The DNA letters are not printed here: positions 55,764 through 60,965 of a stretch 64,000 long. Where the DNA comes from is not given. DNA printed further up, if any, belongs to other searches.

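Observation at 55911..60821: Unclassifiable giant protein built from about 70 short aromatic repeats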

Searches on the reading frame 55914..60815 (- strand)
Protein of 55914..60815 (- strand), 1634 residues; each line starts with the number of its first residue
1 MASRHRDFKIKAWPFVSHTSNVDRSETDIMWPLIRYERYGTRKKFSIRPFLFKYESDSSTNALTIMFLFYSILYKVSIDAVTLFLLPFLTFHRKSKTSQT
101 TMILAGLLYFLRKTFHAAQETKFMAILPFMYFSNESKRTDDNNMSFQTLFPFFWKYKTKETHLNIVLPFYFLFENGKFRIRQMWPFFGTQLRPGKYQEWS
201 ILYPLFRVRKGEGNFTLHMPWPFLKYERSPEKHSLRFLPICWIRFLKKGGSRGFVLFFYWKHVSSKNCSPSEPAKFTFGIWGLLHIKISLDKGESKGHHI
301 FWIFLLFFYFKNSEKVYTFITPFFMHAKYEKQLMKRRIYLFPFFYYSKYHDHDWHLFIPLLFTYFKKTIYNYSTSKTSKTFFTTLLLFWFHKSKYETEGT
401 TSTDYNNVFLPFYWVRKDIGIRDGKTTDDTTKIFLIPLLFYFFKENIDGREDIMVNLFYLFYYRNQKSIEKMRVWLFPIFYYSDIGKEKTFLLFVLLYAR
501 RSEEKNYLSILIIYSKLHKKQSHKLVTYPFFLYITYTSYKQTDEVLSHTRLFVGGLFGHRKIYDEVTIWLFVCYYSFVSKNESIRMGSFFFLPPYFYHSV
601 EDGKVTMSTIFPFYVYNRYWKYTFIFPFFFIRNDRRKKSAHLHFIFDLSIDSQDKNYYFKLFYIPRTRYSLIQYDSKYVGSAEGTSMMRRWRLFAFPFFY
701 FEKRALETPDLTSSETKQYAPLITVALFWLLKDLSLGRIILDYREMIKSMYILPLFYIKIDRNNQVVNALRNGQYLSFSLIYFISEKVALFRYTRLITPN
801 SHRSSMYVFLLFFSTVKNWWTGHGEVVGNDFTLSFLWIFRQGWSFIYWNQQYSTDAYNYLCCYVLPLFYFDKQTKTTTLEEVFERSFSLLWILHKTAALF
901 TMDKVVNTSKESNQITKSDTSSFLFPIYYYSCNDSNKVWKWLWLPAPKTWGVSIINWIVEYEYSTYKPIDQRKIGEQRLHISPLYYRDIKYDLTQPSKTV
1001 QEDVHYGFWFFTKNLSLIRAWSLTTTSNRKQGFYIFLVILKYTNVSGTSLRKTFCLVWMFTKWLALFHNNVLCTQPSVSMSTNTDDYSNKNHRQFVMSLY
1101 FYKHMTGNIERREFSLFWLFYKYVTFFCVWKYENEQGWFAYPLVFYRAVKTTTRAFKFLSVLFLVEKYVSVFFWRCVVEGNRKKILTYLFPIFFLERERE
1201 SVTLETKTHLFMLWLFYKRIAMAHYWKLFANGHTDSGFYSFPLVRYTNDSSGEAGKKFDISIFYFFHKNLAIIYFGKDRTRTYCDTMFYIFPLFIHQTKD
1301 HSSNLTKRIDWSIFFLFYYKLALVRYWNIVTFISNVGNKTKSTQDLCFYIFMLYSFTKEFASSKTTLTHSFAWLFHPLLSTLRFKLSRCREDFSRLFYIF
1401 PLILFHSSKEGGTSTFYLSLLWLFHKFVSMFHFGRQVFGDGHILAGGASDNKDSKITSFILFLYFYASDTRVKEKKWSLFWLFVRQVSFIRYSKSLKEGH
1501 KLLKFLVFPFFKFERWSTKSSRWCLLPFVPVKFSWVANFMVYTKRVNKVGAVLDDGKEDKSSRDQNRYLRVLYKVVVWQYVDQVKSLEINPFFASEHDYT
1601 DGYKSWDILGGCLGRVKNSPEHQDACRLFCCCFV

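Call 3: search_protein_families(library=pfam, proteins=[window:55914-60815:-], max_evalue=10)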
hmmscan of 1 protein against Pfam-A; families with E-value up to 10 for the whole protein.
window:55914-60815:- (1634 aa): 0 families

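Call 4: search_protein_families(library=ncbifam, proteins=[window:55914-60815:-], max_evalue=10)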
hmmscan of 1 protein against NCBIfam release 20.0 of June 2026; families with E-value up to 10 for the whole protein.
window:55914-60815:- (1634 aa): 0 families
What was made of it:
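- Closest known: NCBIfam NF047486 'LA_1737_Cterm'. Different: The Naegleria protein itself gives no hit (call 4).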

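Call 5: search_solved_structures(query=window:55914-60815:-, max_evalue=10)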
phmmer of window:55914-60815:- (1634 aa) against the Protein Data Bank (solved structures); distinct sequences matched with E-value up to 10: 0.
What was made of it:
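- Checked: No recognisable domain: Pfam, NCBIfam and PDB-sequence searches each gave 0 hits at E<=10 (calls 3, 4, 5).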

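Call 6: find_homologous_proteins(query=window:55914-60815:-, max_evalue=0.001)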
Query window:55914-60815:- (1634 aa): 7 proteins with E <= 0.001 among 1954 candidates.
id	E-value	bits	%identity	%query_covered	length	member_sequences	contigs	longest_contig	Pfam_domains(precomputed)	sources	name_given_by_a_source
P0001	0.0e+0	3805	100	100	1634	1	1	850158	-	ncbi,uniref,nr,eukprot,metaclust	ncbi:predicted protein [Naegleria gruberi]|uniref:Predicted protein n=1 Tax=Naegleria gruberi TaxID=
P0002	0.0e+0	1747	42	91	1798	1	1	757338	-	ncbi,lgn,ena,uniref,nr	ncbi:hypothetical protein FDP41_005874 [Naegleria fowleri]|uniref:Uncharacterized protein n=1 Tax=Na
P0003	0.0e+0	1709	43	86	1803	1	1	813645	-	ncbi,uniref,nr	ncbi:hypothetical protein C9374_011392 [Naegleria lovaniensis]|uniref:Uncharacterized protein n=1 Ta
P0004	8.6e-256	870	31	65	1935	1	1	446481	-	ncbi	ncbi:hypothetical protein ABK040_009727 [Willaertia magna]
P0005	2.2e-64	236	32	27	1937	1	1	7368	-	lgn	-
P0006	9.4e-21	91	21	41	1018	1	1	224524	-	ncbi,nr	ncbi:MAG: hypothetical protein O7H41_07820 [Planctomycetota bacterium]|nr:hypothetical protein [Plan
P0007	1.1e-13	68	25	28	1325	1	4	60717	-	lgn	-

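Call 9: search_protein_families(library=pfam, proteins=[P0002, P0003, P0004, P0005, P0006, P0007], max_evalue=1)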
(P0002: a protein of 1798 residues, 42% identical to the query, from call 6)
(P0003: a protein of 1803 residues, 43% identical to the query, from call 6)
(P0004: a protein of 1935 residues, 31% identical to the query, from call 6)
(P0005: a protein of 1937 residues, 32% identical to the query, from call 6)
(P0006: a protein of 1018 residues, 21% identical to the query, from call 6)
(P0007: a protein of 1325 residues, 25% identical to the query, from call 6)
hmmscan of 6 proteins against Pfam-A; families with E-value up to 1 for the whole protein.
P0002 (1798 aa): 0 families

P0003 (1803 aa): 0 families

P0004 (1935 aa): 0 families

P0005 (1937 aa): 1 family
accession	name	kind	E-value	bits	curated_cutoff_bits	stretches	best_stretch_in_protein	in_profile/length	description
PF11231.14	DUF3034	-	0.066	13.2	25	1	1635-1676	211-252/255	Protein of unknown function (DUF3034)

P0006 (1018 aa): 0 families

P0007 (1325 aa): 2 families
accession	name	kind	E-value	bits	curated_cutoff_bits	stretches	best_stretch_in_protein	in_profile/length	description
PF16109.11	DUF4827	-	0.061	13.8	29.4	1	176-230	127-181/183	Domain of unknown function (DUF4827)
PF01845.23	CcdB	-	0.18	12.5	28.6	0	891-920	27-56/101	CcdB protein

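Call 15: find_encoding_contigs(protein=P0006, flank=8000, max_places=4)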
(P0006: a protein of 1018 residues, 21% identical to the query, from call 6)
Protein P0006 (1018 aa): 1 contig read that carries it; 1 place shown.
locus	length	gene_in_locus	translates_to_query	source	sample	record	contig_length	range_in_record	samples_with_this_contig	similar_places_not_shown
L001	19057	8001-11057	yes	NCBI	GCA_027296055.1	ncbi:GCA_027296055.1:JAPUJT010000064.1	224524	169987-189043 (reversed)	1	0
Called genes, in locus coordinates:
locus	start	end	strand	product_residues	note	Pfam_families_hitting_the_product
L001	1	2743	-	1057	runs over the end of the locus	PF00873:ACR_tran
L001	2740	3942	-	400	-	PF25917:BSH_RND (weak), PF25973:BSH_CzcB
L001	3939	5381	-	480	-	PF02321:OEP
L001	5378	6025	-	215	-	PF00440:TetR_N, PF17939:TetR_C_30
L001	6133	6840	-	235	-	-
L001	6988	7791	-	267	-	PF00578:AhpC-TSA, PF08534:Redoxin, PF00255:GSHPx (weak), PF00085:Thioredoxin (weak), PF13905:Thioredoxin_8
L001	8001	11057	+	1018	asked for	-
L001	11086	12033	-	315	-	-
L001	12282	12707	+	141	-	PF00436:SSB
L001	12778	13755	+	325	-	PF01545:Cation_efflux, PF16916:ZT_dimer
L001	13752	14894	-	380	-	PF13439:Glyco_transf_4, PF13579:Glyco_trans_4_4, PF13477:Glyco_trans_4_2, PF20706:GT4-conflict, PF00534:Glycos_transf_1, PF13692:Glyco_trans_1_4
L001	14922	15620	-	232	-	PF02585:PIG-L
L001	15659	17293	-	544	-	PF10079:Rossmann-like_BshC, PF24850:CC_BshC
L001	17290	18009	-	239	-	PF13489:Methyltransf_23, PF13847:Methyltransf_31 (weak), PF08241:Methyltransf_11, PF13649:Methyltransf_25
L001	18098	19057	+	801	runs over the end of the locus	PF17764:PriA_3primeBD, PF00270:DEAD, PF04851:ResIII, PF18319:Zn_ribbon_PriA, PF00271:Helicase_C (weak), PF18074:PriA_C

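Call 16: find_encoding_contigs(protein=P0007, flank=8000, max_places=4)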
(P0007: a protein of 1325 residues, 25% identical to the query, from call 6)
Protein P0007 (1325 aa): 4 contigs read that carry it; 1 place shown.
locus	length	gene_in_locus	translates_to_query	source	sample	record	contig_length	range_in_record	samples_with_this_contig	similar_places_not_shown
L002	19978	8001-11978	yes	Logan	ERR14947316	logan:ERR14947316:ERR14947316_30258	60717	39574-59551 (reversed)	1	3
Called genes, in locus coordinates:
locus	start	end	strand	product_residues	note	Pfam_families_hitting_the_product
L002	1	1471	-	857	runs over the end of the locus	PF00801:PKD (weak), PF18911:PKD_4, PF01483:P_proprotein (faint), PF13585:CHU_C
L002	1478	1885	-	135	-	-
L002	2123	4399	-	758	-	PF23759:GBD_T9SS_assoc (faint), PF13585:CHU_C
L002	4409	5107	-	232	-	PF00431:CUB (weak)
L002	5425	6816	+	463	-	PF05195:AMP_N, PF00557:Peptidase_M24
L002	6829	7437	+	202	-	PF00677:Lum_binding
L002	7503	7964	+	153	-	PF08212:Lipocalin_2, PF00061:Lipocalin (weak)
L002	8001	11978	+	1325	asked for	-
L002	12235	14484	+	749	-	PF02838:Glyco_hydro_20b, PF00728:Glyco_hydro_20, PF00754:F5_F8_type_C, PF22633:F5_F8_type_C_2 (faint)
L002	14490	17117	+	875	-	PF01841:Transglut_core, PF04473:DUF553 (weak)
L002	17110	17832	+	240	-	PF03932:CutC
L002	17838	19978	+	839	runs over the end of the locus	PF02837:Glyco_hydro_2_N (weak), PF22666:Glyco_hydro_2_N2, PF00703:Glyco_hydro_2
